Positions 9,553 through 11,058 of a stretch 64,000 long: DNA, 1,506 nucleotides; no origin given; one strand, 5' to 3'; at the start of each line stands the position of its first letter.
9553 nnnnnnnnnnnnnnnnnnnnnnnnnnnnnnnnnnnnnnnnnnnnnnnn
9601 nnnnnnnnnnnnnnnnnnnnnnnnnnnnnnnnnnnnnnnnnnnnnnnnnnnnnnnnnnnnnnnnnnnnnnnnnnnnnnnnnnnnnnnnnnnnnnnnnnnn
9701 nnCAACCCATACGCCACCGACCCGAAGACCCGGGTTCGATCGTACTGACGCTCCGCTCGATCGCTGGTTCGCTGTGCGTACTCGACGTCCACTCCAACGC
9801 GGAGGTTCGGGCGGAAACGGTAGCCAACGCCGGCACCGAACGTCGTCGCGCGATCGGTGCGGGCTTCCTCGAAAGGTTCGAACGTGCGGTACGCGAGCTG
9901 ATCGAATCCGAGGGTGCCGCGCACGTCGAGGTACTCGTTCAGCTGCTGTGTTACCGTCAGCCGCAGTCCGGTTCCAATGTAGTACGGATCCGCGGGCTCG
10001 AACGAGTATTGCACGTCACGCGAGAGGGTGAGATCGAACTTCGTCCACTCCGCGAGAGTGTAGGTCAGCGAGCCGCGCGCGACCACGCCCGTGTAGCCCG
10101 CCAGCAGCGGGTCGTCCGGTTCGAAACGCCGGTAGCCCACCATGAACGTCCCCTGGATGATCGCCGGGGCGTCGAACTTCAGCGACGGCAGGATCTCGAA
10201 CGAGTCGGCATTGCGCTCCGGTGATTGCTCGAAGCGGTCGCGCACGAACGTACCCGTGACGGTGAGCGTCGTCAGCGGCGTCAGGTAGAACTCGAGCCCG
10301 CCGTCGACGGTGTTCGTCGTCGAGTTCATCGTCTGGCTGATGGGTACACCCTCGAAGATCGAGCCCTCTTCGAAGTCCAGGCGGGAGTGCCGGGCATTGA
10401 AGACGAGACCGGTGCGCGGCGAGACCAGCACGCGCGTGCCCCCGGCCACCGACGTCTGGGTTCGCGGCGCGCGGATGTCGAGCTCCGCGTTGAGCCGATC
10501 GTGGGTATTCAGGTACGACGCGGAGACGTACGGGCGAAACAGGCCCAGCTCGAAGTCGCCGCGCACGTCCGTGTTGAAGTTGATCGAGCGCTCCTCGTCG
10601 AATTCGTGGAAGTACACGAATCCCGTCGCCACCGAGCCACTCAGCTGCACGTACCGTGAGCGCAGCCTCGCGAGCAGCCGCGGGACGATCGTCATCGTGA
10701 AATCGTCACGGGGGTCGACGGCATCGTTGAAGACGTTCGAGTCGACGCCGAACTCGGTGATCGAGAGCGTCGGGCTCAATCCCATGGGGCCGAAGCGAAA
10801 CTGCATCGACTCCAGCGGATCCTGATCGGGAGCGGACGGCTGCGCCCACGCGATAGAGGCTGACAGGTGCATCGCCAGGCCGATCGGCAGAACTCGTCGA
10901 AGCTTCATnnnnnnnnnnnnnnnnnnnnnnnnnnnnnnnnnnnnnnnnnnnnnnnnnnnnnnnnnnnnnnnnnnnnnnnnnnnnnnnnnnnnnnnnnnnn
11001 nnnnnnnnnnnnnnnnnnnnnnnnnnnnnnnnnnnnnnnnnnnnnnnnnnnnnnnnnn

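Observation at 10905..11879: ATPase-dead sigma-54-activator look-alike with intact DNA-binding HTH, translationally coupled to the EPS outer-membrane / export genes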

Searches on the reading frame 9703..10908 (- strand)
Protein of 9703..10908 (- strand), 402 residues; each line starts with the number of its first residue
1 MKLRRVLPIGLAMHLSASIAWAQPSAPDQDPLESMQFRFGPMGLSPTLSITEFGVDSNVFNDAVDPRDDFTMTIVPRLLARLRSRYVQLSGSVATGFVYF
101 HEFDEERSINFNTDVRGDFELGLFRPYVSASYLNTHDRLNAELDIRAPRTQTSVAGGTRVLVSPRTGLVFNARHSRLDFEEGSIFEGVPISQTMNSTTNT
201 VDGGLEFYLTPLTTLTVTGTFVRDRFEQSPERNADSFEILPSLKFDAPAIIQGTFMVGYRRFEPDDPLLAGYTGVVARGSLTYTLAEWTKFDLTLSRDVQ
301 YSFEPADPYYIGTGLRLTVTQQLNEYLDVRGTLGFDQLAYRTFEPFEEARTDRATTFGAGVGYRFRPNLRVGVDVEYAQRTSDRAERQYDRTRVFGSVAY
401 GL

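Call 9: search_protein_families(library=ncbifam, proteins=[window:9703-10908:-], max_evalue=0.001)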
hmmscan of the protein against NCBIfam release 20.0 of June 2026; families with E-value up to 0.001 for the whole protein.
window:9703-10908:- (402 aa): 2 families
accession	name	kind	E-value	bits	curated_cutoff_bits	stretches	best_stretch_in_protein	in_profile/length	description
TIGR03014.2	EpsL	equivalog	3.6e-14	52.6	275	1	257-395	238-378/385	XrtB/PEP-CTERM-associated polysaccharide biosynthesis outer membrane protein EpsL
TIGR03016.1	pepcterm_hypo_1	hypoth_equivalog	2.2e-09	36.8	90.85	1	310-399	389-474/477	TIGR03016 family PEP-CTERM system-associated outer membrane protein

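Call 10: search_protein_families(library=pfam, proteins=[window:9703-10908:-], max_evalue=0.001)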
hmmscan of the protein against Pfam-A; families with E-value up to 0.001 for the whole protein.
window:9703-10908:- (402 aa): 3 families
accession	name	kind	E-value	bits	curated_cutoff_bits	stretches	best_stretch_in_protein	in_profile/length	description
PF10082.15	BBP2_2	-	2.2e-26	93.1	23.7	1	37-398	8-374/378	Putative beta-barrel porin 2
PF13505.12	OMP_b-brl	-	3.1e-09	37.7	28.7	1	273-385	42-158/175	Outer membrane protein beta-barrel domain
PF13557.12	Phenol_MetA_deg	-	0.00035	21.1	22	0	271-386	115-234/242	Putative MetA-pathway of phenol degradation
